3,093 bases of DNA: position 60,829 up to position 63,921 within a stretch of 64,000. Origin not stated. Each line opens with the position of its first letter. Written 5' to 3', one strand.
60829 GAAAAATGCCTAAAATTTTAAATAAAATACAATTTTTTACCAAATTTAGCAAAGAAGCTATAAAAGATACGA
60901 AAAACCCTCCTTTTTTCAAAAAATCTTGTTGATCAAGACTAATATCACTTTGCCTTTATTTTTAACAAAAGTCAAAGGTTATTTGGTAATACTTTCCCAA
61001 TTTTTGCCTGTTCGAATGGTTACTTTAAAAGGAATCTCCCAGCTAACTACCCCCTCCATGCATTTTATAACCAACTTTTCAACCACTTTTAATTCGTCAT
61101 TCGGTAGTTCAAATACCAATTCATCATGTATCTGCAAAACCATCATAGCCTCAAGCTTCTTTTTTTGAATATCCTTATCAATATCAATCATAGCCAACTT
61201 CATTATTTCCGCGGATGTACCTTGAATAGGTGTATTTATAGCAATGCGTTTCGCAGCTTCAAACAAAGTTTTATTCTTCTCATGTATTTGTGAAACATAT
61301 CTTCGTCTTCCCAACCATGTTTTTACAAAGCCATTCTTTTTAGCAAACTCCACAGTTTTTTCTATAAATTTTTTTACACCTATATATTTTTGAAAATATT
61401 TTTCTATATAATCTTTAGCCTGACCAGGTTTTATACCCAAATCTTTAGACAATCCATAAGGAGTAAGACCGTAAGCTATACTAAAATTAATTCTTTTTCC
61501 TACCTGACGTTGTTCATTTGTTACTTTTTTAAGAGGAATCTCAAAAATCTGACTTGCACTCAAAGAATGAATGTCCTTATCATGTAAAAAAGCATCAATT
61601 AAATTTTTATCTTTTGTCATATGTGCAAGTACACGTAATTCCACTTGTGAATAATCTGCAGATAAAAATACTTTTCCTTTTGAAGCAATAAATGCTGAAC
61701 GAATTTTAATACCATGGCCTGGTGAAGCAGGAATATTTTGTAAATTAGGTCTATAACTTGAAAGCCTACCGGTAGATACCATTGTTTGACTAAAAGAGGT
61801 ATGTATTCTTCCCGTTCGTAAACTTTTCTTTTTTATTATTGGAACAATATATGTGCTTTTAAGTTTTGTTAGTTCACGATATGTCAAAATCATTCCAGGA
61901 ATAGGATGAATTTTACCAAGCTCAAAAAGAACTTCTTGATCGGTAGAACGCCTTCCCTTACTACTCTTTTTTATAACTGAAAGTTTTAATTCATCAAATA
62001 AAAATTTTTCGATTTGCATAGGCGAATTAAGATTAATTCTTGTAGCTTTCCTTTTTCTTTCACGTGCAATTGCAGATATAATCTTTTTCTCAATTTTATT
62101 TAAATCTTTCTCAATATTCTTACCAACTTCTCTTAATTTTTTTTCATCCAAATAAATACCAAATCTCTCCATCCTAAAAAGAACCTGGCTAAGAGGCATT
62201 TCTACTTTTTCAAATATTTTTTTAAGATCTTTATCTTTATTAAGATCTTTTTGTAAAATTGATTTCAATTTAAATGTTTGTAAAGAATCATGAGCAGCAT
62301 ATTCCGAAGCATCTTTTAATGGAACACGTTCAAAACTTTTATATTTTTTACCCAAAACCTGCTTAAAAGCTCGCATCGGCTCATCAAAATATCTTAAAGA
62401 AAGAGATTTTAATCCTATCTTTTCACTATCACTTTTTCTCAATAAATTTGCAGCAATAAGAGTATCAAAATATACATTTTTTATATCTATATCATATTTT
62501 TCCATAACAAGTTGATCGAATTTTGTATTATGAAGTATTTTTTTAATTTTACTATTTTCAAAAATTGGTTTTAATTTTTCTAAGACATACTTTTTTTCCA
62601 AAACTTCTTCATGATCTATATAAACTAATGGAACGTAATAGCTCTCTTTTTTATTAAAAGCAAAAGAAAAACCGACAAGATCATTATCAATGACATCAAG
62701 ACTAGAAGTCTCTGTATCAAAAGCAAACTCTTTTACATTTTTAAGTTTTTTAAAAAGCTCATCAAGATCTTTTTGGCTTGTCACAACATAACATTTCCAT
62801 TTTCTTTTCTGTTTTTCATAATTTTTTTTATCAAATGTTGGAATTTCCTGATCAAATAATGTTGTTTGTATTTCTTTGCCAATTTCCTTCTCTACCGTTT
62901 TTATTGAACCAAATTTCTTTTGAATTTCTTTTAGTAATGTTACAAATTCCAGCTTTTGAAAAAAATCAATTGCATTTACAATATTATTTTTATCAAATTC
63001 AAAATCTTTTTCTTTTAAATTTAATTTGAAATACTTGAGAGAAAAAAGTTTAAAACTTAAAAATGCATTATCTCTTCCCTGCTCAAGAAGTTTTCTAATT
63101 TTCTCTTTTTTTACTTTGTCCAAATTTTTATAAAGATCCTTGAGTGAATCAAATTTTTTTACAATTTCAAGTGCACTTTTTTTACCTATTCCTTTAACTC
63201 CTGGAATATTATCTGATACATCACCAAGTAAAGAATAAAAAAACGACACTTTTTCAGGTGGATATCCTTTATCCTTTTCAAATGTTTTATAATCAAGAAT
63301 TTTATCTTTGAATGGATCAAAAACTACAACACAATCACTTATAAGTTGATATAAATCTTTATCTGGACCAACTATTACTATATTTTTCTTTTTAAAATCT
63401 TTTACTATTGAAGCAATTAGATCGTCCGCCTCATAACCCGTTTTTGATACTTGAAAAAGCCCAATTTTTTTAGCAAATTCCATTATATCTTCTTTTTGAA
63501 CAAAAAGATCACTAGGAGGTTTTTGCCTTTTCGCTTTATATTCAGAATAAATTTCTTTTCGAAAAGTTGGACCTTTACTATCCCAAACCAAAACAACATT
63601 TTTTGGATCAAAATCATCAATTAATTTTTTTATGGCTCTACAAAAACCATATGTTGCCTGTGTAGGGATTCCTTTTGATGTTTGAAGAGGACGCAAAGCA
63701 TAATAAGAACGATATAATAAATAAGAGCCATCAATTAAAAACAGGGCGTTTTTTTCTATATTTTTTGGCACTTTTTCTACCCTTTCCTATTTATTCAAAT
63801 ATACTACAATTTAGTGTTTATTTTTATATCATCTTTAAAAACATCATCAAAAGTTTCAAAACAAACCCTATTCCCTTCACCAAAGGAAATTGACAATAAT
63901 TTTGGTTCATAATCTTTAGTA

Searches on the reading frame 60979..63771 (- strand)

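Call 65: search_protein_families(library=pfam, proteins=[window:60979-63771:-], max_evalue=0.00001)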
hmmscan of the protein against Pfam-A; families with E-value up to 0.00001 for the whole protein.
window:60979-63771:- (930 aa): 5 families
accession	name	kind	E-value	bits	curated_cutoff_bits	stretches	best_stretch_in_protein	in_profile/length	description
PF00476.26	DNA_pol_A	-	1.8e-139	465.3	34.3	1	544-926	2-380/381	DNA polymerase family A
PF02739.22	5_3_exonuc_N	-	7.2e-48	162.8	34.3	1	10-164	2-159/164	5'-3' exonuclease, N-terminal resolvase-like domain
PF01612.26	DNA_pol_A_exo1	-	1.3e-32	113.4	23.6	1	329-510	3-172/173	3'-5' exonuclease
PF01367.25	5_3_exonuc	-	6.9e-22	78.2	40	1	171-260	2-92/97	5'-3' exonuclease, C-terminal SAM fold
PF22619.2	DNA_polI_exo1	-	9.3e-08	32.4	27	1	364-476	14-115/140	DNA polymerase I, ribonuclease H-like domain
